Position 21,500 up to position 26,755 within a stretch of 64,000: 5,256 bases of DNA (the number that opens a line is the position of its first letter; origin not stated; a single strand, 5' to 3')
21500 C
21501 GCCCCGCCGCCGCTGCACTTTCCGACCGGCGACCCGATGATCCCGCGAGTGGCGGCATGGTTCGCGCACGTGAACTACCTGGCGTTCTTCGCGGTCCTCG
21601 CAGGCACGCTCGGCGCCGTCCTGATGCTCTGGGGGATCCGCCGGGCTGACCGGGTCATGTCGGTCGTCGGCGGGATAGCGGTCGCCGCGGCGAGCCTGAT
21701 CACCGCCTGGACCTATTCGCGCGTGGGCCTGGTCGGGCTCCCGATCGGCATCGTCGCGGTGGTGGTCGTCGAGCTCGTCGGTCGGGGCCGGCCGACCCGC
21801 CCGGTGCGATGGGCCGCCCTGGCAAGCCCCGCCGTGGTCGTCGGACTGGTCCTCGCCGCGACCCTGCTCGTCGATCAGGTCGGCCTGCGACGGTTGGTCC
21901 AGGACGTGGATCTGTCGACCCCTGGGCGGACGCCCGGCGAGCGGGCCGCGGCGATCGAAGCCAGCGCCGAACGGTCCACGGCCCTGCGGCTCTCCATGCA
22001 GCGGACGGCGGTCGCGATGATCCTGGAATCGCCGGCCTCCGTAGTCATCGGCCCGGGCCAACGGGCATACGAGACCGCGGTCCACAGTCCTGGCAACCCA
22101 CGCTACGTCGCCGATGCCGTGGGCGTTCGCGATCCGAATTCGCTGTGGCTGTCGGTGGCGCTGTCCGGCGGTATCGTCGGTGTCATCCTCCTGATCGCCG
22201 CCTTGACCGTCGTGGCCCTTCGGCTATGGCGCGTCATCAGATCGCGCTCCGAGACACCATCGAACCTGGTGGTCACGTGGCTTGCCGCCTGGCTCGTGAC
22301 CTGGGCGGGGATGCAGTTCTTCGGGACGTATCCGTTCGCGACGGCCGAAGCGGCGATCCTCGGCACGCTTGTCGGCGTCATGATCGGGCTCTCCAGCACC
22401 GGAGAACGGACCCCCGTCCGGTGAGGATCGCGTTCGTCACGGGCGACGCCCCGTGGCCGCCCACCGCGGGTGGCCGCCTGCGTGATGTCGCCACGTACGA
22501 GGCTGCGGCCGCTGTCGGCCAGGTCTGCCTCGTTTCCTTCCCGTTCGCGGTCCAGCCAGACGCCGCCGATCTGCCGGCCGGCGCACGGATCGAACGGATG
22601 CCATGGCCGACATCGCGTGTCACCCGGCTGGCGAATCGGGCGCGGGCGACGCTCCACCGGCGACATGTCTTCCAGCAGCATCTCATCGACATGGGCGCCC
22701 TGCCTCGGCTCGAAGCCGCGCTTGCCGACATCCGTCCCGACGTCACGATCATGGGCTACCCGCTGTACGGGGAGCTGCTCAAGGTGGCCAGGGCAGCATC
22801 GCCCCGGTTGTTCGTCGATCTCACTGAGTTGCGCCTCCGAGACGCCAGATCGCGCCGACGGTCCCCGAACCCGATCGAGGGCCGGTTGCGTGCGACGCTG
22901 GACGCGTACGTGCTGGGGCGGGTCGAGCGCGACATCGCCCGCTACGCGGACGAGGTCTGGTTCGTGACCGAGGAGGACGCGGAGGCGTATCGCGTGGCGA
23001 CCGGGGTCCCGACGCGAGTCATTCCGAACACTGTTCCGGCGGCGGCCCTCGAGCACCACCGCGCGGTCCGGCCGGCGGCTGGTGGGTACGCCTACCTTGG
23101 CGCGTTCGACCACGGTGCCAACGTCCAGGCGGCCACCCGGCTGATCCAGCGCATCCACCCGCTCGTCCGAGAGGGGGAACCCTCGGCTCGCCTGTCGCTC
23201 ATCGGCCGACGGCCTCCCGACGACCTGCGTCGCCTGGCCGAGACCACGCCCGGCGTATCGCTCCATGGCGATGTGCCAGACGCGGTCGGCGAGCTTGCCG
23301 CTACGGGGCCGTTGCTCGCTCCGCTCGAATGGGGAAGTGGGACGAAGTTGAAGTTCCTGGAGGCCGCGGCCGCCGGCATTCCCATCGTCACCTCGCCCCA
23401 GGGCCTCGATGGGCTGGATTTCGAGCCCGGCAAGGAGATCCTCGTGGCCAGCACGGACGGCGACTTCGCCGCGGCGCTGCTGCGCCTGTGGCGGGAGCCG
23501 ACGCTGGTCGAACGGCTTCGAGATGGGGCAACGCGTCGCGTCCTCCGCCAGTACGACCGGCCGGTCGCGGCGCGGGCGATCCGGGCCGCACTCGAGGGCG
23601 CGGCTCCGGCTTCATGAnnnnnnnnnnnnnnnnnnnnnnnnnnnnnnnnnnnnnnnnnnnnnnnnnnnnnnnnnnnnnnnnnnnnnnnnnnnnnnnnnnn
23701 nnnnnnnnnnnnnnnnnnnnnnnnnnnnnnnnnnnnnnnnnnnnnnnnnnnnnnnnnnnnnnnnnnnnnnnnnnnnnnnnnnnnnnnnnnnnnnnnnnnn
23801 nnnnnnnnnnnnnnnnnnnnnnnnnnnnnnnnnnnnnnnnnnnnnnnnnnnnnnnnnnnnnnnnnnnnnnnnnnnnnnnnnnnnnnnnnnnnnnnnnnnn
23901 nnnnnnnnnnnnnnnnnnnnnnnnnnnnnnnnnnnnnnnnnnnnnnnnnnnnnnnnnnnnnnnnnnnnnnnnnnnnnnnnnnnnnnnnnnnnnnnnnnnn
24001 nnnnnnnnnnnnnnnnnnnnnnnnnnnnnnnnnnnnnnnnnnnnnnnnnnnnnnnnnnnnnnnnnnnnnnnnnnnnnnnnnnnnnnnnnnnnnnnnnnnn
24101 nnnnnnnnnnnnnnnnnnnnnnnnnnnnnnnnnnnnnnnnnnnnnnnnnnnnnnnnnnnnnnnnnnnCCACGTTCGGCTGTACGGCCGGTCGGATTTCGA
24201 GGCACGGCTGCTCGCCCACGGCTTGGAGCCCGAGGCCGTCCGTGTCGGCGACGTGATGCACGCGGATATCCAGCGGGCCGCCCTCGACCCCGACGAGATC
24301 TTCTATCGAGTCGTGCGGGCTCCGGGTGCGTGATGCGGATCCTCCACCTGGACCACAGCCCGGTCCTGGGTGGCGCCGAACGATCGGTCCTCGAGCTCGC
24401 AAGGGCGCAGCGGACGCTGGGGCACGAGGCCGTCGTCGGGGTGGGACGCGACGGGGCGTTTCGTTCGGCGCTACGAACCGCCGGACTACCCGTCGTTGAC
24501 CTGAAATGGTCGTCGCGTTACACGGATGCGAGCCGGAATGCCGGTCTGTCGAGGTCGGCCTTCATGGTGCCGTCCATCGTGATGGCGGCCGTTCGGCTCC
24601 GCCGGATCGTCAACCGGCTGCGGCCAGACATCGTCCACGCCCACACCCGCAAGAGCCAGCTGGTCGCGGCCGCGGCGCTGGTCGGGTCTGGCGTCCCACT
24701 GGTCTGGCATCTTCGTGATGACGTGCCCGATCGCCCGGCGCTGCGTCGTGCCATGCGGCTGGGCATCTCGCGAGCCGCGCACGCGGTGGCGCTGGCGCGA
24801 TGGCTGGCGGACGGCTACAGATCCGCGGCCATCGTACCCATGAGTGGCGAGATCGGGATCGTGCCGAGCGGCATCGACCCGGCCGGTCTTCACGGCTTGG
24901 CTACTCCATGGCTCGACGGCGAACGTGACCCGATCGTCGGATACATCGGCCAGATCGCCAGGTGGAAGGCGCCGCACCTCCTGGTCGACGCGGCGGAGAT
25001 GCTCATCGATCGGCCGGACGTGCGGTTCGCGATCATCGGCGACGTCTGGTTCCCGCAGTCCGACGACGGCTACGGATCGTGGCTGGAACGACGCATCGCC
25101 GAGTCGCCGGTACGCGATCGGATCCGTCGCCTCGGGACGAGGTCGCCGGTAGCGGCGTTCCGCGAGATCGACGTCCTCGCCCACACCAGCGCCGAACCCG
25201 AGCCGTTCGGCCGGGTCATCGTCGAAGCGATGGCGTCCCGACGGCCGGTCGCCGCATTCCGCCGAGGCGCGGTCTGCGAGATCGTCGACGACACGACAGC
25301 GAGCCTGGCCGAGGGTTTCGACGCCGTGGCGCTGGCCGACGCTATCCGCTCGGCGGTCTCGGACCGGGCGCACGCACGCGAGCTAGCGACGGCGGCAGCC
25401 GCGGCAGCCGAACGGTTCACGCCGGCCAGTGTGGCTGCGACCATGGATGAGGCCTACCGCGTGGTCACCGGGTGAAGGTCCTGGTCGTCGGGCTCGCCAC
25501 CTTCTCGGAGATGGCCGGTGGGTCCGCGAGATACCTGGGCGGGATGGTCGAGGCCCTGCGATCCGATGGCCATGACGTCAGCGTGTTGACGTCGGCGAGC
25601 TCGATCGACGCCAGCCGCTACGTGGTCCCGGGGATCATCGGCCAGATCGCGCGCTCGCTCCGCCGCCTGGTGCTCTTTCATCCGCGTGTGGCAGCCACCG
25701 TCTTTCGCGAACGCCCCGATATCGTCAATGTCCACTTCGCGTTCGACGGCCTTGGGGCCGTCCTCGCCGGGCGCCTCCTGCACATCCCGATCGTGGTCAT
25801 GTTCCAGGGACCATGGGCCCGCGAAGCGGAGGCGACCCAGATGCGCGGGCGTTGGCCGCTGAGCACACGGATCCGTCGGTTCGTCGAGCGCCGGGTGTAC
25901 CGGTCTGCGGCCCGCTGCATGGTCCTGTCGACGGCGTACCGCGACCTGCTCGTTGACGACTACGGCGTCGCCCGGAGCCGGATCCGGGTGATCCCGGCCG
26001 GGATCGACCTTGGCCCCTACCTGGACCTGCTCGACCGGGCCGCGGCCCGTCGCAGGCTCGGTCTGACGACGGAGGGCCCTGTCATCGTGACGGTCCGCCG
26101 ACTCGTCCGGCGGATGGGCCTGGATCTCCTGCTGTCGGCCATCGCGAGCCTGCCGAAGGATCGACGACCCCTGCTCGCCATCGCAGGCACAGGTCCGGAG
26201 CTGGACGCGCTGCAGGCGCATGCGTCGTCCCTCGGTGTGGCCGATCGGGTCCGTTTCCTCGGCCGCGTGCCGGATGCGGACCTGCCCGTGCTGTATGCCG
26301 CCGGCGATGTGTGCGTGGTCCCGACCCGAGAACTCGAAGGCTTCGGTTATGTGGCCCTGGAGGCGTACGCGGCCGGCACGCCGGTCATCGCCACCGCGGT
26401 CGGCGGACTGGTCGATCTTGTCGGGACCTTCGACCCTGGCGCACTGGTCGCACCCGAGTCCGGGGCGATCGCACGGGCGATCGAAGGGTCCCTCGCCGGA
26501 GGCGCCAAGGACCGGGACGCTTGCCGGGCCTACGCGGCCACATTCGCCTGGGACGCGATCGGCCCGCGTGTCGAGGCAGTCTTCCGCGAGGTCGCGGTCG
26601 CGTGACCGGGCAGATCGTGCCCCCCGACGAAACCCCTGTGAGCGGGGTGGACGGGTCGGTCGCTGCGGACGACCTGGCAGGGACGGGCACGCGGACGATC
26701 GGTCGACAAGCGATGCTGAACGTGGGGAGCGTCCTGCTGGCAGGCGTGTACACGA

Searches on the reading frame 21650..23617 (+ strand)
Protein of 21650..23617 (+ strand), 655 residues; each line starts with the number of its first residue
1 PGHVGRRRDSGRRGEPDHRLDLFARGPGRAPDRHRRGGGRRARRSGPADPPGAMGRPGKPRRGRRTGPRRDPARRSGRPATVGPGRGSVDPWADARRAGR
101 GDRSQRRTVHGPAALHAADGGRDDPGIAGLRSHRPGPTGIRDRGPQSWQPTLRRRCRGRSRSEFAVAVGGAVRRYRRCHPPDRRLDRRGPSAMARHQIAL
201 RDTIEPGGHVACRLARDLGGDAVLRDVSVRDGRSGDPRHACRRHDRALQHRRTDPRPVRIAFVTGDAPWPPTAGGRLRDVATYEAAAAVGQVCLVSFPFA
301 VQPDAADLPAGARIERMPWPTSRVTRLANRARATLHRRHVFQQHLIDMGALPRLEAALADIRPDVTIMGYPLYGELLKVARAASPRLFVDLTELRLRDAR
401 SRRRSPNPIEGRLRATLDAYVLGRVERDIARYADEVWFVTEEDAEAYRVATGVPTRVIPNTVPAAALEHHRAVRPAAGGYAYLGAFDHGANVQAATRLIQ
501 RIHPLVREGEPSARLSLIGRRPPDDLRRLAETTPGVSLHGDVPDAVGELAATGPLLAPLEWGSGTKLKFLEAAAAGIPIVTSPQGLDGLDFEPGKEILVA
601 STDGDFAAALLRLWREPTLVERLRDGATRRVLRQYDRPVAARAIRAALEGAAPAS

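Call 24: search_protein_families(library=pfam, proteins=[window:21650-23617:+], max_evalue=0.001)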
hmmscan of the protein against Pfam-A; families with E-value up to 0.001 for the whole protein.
window:21650-23617:+ (655 aa): 2 families
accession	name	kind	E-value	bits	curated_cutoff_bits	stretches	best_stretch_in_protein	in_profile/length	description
PF13692.12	Glyco_trans_1_4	-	8.6e-16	58.9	27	1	482-615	6-141/142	Glycosyl transferases group 1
PF13524.12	Glyco_trans_1_2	-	1.5e-09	38.4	25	1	564-636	62-134/144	Glycosyl transferase-like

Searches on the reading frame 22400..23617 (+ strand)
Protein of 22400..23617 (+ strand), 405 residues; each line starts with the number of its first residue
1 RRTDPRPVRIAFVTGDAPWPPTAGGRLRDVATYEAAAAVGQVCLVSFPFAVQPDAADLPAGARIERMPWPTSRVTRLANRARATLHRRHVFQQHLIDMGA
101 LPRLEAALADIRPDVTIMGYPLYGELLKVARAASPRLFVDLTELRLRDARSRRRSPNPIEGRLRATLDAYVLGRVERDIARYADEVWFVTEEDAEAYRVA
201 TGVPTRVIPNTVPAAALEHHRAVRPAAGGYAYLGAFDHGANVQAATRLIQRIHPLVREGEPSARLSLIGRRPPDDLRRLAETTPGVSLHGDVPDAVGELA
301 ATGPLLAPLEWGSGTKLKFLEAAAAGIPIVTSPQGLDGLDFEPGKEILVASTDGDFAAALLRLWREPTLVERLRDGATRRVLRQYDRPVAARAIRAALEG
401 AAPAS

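Call 78: search_protein_families(library=pfam, proteins=[window:22400-23617:+], max_evalue=0.001)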
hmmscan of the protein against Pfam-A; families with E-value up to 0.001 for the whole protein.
window:22400-23617:+ (405 aa): 2 families
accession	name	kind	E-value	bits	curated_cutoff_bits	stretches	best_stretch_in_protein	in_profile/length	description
PF13692.12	Glyco_trans_1_4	-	2.2e-16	60.9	27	1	232-365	6-141/142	Glycosyl transferases group 1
PF13524.12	Glyco_trans_1_2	-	4.8e-10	40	25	1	314-386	62-134/144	Glycosyl transferase-like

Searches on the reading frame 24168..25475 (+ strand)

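Call 24: search_protein_families(library=pfam, proteins=[window:24168-25475:+], max_evalue=0.001)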
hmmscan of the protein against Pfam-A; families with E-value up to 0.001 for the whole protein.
window:24168-25475:+ (435 aa): 5 families
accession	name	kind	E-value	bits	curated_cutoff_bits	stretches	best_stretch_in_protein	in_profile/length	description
PF00534.26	Glycos_transf_1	-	4.4e-22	78.9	26.4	1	252-410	13-169/172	Glycosyl transferases group 1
PF13692.12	Glyco_trans_1_4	-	3.3e-20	73.2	27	1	255-399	2-142/142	Glycosyl transferases group 1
PF13579.12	Glyco_trans_4_4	-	1.3e-16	61.8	29.7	1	68-219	1-144/158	Glycosyl transferase 4-like domain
PF13439.12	Glyco_transf_4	-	2.3e-16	60.7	28.5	1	68-238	2-168/170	Glycosyltransferase Family 4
PF13477.12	Glyco_trans_4_2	-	0.0002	22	23.4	1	139-179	61-103/139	Glycosyl transferase 4-like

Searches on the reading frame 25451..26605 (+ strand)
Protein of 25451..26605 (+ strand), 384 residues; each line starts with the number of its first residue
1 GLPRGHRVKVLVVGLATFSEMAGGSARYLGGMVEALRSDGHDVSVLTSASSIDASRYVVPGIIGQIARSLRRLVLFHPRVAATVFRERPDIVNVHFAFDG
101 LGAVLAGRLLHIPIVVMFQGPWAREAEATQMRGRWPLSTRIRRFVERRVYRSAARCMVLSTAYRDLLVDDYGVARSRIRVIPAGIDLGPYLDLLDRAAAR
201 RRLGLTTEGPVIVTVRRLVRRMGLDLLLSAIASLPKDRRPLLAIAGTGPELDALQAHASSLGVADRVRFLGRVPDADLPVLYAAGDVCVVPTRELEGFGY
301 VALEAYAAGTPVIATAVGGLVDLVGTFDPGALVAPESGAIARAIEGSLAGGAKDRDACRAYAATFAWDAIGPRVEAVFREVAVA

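Call 25: search_protein_families(library=pfam, proteins=[window:25451-26605:+], max_evalue=0.001)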
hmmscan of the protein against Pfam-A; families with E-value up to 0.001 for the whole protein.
window:25451-26605:+ (384 aa): 5 families
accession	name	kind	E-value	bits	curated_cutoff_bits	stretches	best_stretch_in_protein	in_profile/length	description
PF00534.26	Glycos_transf_1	-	5.6e-35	120.9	26.4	1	196-362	2-169/172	Glycosyl transferases group 1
PF13692.12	Glyco_trans_1_4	-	6.7e-29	101.4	27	1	210-345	2-137/142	Glycosyl transferases group 1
PF13439.12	Glyco_transf_4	-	6.8e-29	101.5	28.5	1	23-187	2-168/170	Glycosyltransferase Family 4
PF13579.12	Glyco_trans_4_4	-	8.2e-21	75.4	29.7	1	23-184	1-158/158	Glycosyl transferase 4-like domain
PF20706.3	GT4-conflict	-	7.5e-07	28.9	26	1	219-326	209-322/385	Family 4 Glycosyltransferase in conflict systems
